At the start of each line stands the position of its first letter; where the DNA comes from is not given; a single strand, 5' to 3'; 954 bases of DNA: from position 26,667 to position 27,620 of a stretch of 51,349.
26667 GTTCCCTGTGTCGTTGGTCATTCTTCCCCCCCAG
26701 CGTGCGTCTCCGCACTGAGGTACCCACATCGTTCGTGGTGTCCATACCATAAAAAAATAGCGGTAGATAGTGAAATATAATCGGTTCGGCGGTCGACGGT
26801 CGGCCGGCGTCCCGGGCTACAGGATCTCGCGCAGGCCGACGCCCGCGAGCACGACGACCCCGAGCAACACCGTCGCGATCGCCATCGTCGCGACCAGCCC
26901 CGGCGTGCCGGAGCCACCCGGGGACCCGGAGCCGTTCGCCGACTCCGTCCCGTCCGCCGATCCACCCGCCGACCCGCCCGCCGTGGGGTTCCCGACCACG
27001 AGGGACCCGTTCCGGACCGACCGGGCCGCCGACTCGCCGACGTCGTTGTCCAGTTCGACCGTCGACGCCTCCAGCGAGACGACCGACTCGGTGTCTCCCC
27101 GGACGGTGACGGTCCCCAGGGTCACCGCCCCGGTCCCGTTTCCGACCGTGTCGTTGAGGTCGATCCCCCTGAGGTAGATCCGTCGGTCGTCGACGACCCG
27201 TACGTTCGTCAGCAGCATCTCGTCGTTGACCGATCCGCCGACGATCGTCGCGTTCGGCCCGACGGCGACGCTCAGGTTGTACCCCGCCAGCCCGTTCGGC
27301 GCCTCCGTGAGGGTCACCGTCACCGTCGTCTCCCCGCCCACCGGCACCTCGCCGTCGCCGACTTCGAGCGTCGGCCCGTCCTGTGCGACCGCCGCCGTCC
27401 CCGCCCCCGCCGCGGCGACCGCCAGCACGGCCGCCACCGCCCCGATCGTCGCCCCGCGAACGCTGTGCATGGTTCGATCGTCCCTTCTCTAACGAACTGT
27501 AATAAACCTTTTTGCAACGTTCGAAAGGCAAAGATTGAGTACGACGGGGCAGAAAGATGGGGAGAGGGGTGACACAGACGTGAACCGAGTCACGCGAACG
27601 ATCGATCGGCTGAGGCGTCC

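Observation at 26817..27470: Single-cohesin protein with a PGF-CTERM-like tail directly upstream of the scaffoldin: candidate cell-surface anchor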

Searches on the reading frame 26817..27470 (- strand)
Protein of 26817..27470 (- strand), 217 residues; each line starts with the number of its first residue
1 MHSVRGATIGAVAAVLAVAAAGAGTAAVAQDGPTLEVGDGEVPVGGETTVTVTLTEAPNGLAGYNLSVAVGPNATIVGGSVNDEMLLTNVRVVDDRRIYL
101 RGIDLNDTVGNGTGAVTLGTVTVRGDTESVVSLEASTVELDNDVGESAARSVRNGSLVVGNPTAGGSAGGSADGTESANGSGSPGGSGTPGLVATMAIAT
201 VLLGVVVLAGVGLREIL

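Call 3: search_protein_families(library=pfam, proteins=[window:26817-27470:-], max_evalue=1)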
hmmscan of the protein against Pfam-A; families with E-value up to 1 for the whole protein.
window:26817-27470:- (217 aa): 3 families
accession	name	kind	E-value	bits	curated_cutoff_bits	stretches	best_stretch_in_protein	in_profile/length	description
PF19078.6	Big_12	-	0.014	16.1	27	1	34-111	8-89/102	Bacterial Ig-like domain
PF00941.27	FAD_binding_5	-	0.072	13.3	27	1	69-161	19-110/170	FAD binding domain in molybdopterin dehydrogenase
PF03014.20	SP2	-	0.1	12.7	20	1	51-95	74-115/205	Structural protein 2 nucleoplasmin-like domain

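Call 4: search_protein_families(library=ncbifam, proteins=[window:26817-27470:-], max_evalue=1)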
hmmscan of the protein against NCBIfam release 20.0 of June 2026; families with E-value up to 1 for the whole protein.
window:26817-27470:- (217 aa): 0 families

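Call 6: search_solved_structures(query=window:26817-27470:-, max_evalue=10, show_alignments=3)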
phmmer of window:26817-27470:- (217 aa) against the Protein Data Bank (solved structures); distinct sequences matched with E-value up to 10: 4.
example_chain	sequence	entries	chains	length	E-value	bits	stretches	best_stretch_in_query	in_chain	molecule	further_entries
9nu5_B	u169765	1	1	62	0.058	16.4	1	166-209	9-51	Lysis protein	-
9nu8_B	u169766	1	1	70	0.14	15.2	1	169-205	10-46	Lysis protein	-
7bcj_A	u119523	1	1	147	1.1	12.2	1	37-122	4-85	Radical Oxygenase of Propionibacterium acnes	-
11cu_A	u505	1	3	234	2.2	11.2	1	138-190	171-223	ZnO48_baseKO_ES_Complex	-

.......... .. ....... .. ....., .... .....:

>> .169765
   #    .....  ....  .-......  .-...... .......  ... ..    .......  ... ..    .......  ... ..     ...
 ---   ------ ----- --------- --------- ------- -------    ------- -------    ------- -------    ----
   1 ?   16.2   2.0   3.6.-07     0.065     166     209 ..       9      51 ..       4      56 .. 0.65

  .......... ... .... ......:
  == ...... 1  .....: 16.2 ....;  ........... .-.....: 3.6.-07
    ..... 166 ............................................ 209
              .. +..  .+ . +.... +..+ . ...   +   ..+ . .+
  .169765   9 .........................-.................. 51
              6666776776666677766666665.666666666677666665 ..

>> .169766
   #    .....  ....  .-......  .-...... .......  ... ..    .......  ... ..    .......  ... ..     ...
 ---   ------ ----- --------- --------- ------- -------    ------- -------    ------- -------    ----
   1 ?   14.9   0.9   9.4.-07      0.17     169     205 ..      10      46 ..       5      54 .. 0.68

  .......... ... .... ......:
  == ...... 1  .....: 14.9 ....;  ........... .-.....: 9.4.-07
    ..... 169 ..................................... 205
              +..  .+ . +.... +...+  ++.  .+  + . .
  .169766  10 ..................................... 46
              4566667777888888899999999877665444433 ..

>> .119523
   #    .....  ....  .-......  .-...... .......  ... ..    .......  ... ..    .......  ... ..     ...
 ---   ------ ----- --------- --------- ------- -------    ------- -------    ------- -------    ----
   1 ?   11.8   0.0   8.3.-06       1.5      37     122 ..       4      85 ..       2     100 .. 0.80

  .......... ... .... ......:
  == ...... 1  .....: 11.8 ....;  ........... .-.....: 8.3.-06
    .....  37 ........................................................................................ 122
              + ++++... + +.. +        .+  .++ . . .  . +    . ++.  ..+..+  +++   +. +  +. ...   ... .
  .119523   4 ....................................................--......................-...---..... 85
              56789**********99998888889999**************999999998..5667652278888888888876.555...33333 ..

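Call 7: find_homologous_proteins(query=window:26817-27470:-, max_evalue=0.001)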
Query window:26817-27470:- (217 aa): 2 proteins with E <= 0.001 among 8000 candidates.
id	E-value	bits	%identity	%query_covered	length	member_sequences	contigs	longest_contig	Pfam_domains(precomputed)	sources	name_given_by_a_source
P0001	7.2e-120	416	100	100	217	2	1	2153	-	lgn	-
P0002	5.2e-119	413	99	100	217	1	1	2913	-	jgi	jgi:hypothetical protein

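Call 12: find_related_loci(query=window:26817-27470:-, collection=genome_contigs, flank=10000)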
Query window:26817-27470:- (217 aa) in genome_contigs; peptide patterns used: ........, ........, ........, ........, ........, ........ (x = any residue, [..] = any of these).
459 stretches matched a pattern; 3 encode a relative of the query (tblastn E <= 1e-3); 3 distinct loci.
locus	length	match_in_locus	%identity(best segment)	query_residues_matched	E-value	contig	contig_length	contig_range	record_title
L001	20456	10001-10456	37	31-184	6e-16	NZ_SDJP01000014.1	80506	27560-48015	Halorubrum amylolyticum strain ZC67 scaffold14, whole genome shotgun sequence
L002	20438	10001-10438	36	31-179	9e-16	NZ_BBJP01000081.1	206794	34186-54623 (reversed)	Halorubrum halophilum strain B8, whole genome shotgun sequence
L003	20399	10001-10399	37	31-159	2e-12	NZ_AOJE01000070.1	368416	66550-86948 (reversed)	Halorubrum saccharovorum DSM 1137 contig_70, whole genome shotgun sequence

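Call 30: predict_structure(protein=window:26817-27470:-)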
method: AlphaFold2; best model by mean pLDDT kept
length: 217 residues; sequences in the alignment: 1
mean_pLDDT: 45.0   pTM: 0.32
mean pLDDT of the five models: 45.0, 42.8, 41.6, 41.1, 37.4
residues with pLDDT >= 90: 0; 70-90: 14; 50-70: 51; < 50: 152
segments of 3 or more residues with pLDDT < 50: 1-3, 22-34, 39-43, 55-116, 122-188
pLDDT, mean of each block of 10 residues (from residue 1): 53 56 44 48 50 48 42 43 36 36 40 44 44 38 33 26 29 38 45 64 77 61
secondary structure, 60 per line:
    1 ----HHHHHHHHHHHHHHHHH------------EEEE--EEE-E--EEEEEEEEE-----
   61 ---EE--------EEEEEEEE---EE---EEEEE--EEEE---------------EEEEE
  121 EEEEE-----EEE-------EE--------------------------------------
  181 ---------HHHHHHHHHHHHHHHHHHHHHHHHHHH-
elements in order: H5-21 E34-37 E40-42 E47-55 E74-81 E90-94 E97-100 E116-125 E131-133 H190-216

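Call 37: search_protein_families(library=ncbifam, alignment_id=A2, max_evalue=0.01)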
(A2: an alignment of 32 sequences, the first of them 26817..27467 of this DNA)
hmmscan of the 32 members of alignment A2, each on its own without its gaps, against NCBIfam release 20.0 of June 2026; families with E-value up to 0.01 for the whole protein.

A. member 1, window:26817-27467:- (216 aa): 0 families

B. families by the number of members that match (of 32 scanned): 5 families
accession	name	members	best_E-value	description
TIGR04126.1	PGF_CTERM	4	6.8e-08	PGF-CTERM sorting domain-containing protein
TIGR04216.1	halo_surf_glyco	2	2.3e-08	HVO_2072 family ArtA-dependent S-layer glycoprotein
TIGR04281.1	peripla_PGF_1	1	3.7e-05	PGF-CTERM-anchored ABC transporter substrate-binding protein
NF008248.0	PRK11024.1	1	0.0069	colicin uptake protein TolR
NF041895.1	choice_anch_V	1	0.0071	choice-of-anchor V domain-containing protein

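Call 38: search_protein_families(library=pfam, alignment_id=A2, max_evalue=0.01)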
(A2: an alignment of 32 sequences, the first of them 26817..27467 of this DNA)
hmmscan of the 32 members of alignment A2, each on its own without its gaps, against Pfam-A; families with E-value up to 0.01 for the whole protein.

A. member 1, window:26817-27467:- (216 aa): 0 families

B. families by the number of members that match (of 32 scanned): 4 families
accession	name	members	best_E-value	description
PF19078.6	Big_12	5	0.00034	Bacterial Ig-like domain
PF00963.24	Cohesin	3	2.6e-07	Cohesin domain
PF18204.6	PGF-CTERM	1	0.00036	PGF-CTERM motif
PF13620.12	CarboxypepD_reg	1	0.0061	Carboxypeptidase regulatory-like domain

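Call 42: predict_structure(alignment_id=A3)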
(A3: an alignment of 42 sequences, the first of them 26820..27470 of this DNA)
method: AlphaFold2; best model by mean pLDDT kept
length: 217 residues; sequences in the alignment: 42
mean_pLDDT: 79.1   pTM: 0.65
mean pLDDT of the five models: 79.1, 78.3, 78.2, 78.1, 77.8
residues with pLDDT >= 90: 122; 70-90: 10; 50-70: 52; < 50: 33
segments of 3 or more residues with pLDDT < 50: 1-3, 5-12, 20-22, 190-198
pLDDT, mean of each block of 10 residues (from residue 1): 44 49 58 94 98 97 98 98 95 97 97 97 98 95 90 97 62 59 52 48 56 57
secondary structure, 60 per line:
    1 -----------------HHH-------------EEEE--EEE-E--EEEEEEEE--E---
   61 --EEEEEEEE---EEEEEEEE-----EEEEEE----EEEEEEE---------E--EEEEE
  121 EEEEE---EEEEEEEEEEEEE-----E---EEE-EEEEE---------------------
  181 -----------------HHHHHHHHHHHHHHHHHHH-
elements in order: E34-37 E40-42 E47-54 E63-70 E74-81 E87-92 E97-103 E116-125 E129-141 E151-153 E155-159 H198-216

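Call 46: fold_search(model_id=the predicted structure, library=pdb)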
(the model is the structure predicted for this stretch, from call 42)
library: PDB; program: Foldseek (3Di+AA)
matches with E <= 10: 1925; with E <= 0.001: 98
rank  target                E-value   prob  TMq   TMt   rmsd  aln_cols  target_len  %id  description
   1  4fl4_L                2.3e-09  1.00  0.52  0.38   3.1       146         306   18  Scaffoldin conformation and dynamics revealed by a ternary complex from the Clostridium thermocellum cellulosome (released 2012-06-27)
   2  6kgf_A                6.0e-09  1.00  0.52  0.77   3.0       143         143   13  Crystal structure of CaDoc0917(R16D)-CaCohA2 complex at pH 8.2 (released 2020-07-08)
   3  6kge_A                8.7e-09  1.00  0.51  0.76   2.8       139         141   14  Crystal structure of CaDoc0917(R16D)-CaCohA2 complex at pH 5.5 (released 2020-07-08)
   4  4fl4_C                8.7e-09  1.00  0.52  0.38   3.1       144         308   18  Scaffoldin conformation and dynamics revealed by a ternary complex from the Clostridium thermocellum cellulosome (released 2012-06-27)
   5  6kgf_C                1.3e-08  1.00  0.52  0.75   2.9       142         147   13  Crystal structure of CaDoc0917(R16D)-CaCohA2 complex at pH 8.2 (released 2020-07-08)
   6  6kgc_A                1.6e-08  1.00  0.53  0.78   2.8       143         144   13  Crystal structure of CaDoc0917(R49D)-CaCohA2 complex at pH 5.4 (released 2020-07-08)
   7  6kg8_MODEL_1_A        1.7e-08  1.00  0.52  0.71   2.8       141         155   13  Solution structure of CaCohA2 from Clostridium acetobutylicum (released 2020-07-08)
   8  5nrm_A                1.9e-08  1.00  0.52  0.77   2.8       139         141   14  Crystal structure of the sixth cohesin from Acetivibrio cellulolyticus' scaffoldin B in complex with Cel5 dockerin S51 (released 2018-01-31)
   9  2xdh                  2.0e-08  1.00  0.52  0.79   2.6       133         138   19  Non-cellulosomal cohesin from the hyperthermophilic archaeon Archaeoglobus fulgidus (released 2010-05-26)
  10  2ccl_A                2.2e-08  1.00  0.52  0.73   3.0       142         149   15  THE S45A, T46A MUTANT OF THE TYPE I COHESIN-DOCKERIN COMPLEX FROM THE CELLULOSOME OF CLOSTRIDIUM THERMOCELLUM (released 2007-02-13)
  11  4ums                  2.6e-08  1.00  0.51  0.69   2.9       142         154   13  The crystal structure of the seventh ScaB type I cohesin from Pseudobacteroides cellulosolvens (released 2015-05-06)
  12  6kgd_A                3.2e-08  1.00  0.52  0.75   3.0       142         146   13  Crystal structure of CaDoc0917(R49D)-CaCohA2 complex at pH 8.0 (released 2020-07-08)
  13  3kcp_A                3.2e-08  1.00  0.50  0.37   3.1       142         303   18  Crystal structure of interacting Clostridium thermocellum multimodular components (released 2010-02-09)
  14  4fl4_I                4.9e-08  1.00  0.51  0.37   3.1       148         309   18  Scaffoldin conformation and dynamics revealed by a ternary complex from the Clostridium thermocellum cellulosome (released 2012-06-27)
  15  1anu                  5.4e-08  1.00  0.50  0.75   2.8       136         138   13  COHESIN-2 DOMAIN OF THE CELLULOSOME FROM CLOSTRIDIUM THERMOCELLUM (released 1997-07-23)
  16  4dh2_C                7.1e-08  1.00  0.52  0.70   2.9       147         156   11  Crystal structure of Coh-OlpC(Cthe_0452)-Doc435(Cthe_0435) complex: A novel type I Cohesin-Dockerin complex from Clost (released 2012-11-28)
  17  3ul4_A                7.5e-08  1.00  0.51  0.75   2.8       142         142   10  Crystal structure of Coh-OlpA(Cthe_3080)-Doc918(Cthe_0918) complex: A novel type I Cohesin-Dockerin complex from Clost (released 2012-11-28)
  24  4dh2_A                1.3e-07  1.00  0.50  0.67   3.7       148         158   11  Crystal structure of Coh-OlpC(Cthe_0452)-Doc435(Cthe_0435) complex: A novel type I Cohesin-Dockerin complex from Clost (released 2012-11-28)
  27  2zf9_B                2.7e-07  1.00  0.49  0.58   5.7       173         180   11  Crystal structure of a type III cohesin module from the cellulosomal ScaE cell-surface anchoring scaffoldin of Ruminoc (released 2008-12-30)
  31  2zf9_D                4.4e-07  1.00  0.48  0.57   5.8       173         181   12  Crystal structure of a type III cohesin module from the cellulosomal ScaE cell-surface anchoring scaffoldin of Ruminoc (released 2008-12-30)
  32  2zf9_A                4.7e-07  1.00  0.49  0.57   5.7       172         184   11  Crystal structure of a type III cohesin module from the cellulosomal ScaE cell-surface anchoring scaffoldin of Ruminoc (released 2008-12-30)
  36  2jh2_A                1.7e-06  1.00  0.43  0.66   3.6       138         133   17  X-ray crystal structure of a cohesin-like module from Clostridium perfringens (released 2007-11-06)
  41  9ifr                  9.5e-06  1.00  0.38  0.61   4.3       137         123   18  CLIPPER domain from the Gram-negative fibrillar adhesin "B9T28_05395 (released 2025-11-26)
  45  2jh2_C                1.5e-05  1.00  0.43  0.67   3.8       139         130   19  X-ray crystal structure of a cohesin-like module from Clostridium perfringens (released 2007-11-06)
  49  2jh2_B                2.5e-05  1.00  0.43  0.65   3.9       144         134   15  X-ray crystal structure of a cohesin-like module from Clostridium perfringens (released 2007-11-06)
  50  5k39_A                2.8e-05  1.00  0.45  0.56   4.1       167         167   14  THE TYPE II COHESIN DOCKERIN COMPLEX FROM CLOSTRIDIUM THERMOCELLUM (released 2017-03-29)
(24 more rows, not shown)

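Call 53: search_protein_families(library=pfam, proteins=[L001:7024-9753:+], max_evalue=0.1)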
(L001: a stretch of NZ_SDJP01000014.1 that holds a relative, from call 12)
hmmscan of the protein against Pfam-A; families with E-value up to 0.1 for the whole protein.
L001:7024-9753:+ (909 aa): 4 families
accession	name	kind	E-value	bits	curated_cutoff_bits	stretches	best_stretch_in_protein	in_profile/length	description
PF05787.19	PhoX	-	1.7e-20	74.1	24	1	210-691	113-454/515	Alkaline phosphatase PhoX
PF00404.24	Dockerin_1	-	0.00013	22.5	22.9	1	855-903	1-51/57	Dockerin type I domain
PF00963.24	Cohesin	-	0.0011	19.7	24.1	1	707-826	3-129/139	Cohesin domain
PF13499.12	EF-hand_7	-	0.0018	19.1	30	1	857-905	12-66/67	EF-hand domain pair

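Call 75: search_protein_representatives(alignment_id=A2)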
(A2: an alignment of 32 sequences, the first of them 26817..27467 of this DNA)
Query: 32 sequences, 236 profile positions. Proteins with E-value up to 0.001 (for the whole library): 2702; up to 1e-10: 1827; up to 1e-30: 404. The best 150 are listed.
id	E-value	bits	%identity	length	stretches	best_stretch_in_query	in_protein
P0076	4.4e-154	527.3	-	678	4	6-176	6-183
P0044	1.2e-151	519.3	-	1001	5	36-175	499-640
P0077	2.0e-151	518.6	-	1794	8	27-204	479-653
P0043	9.1e-134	460.8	-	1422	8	36-175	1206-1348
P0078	3.4e-115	400.0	-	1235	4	11-175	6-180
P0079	1.9e-111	387.8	-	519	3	19-174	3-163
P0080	2.8e-95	334.8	-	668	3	13-175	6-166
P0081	7.3e-91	320.4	-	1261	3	36-172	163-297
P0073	1.1e-85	303.4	-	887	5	27-204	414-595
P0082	1.2e-80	286.9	-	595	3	34-170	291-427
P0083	3.5e-77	275.6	-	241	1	6-235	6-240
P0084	9.5e-75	267.6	-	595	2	32-179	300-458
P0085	3.4e-74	265.8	-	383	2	1-174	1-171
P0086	2.0e-73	263.3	-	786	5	38-161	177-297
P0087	1.7e-72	260.3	-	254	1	1-234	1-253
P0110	7.9e-59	215.5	-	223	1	1-235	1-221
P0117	7.8e-57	209.0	-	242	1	1-235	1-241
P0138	8.6e-52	192.5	-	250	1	1-232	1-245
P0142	2.9e-51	190.8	-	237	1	13-229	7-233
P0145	7.6e-51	189.4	-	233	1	7-228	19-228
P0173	2.4e-48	181.2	-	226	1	18-233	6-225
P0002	3.7e-48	180.6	-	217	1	9-233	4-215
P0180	2.1e-47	178.1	-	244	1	8-234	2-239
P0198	8.1e-46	173.0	-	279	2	9-208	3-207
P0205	3.8e-45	170.8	-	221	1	10-235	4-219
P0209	1.3e-44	169.0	-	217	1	17-232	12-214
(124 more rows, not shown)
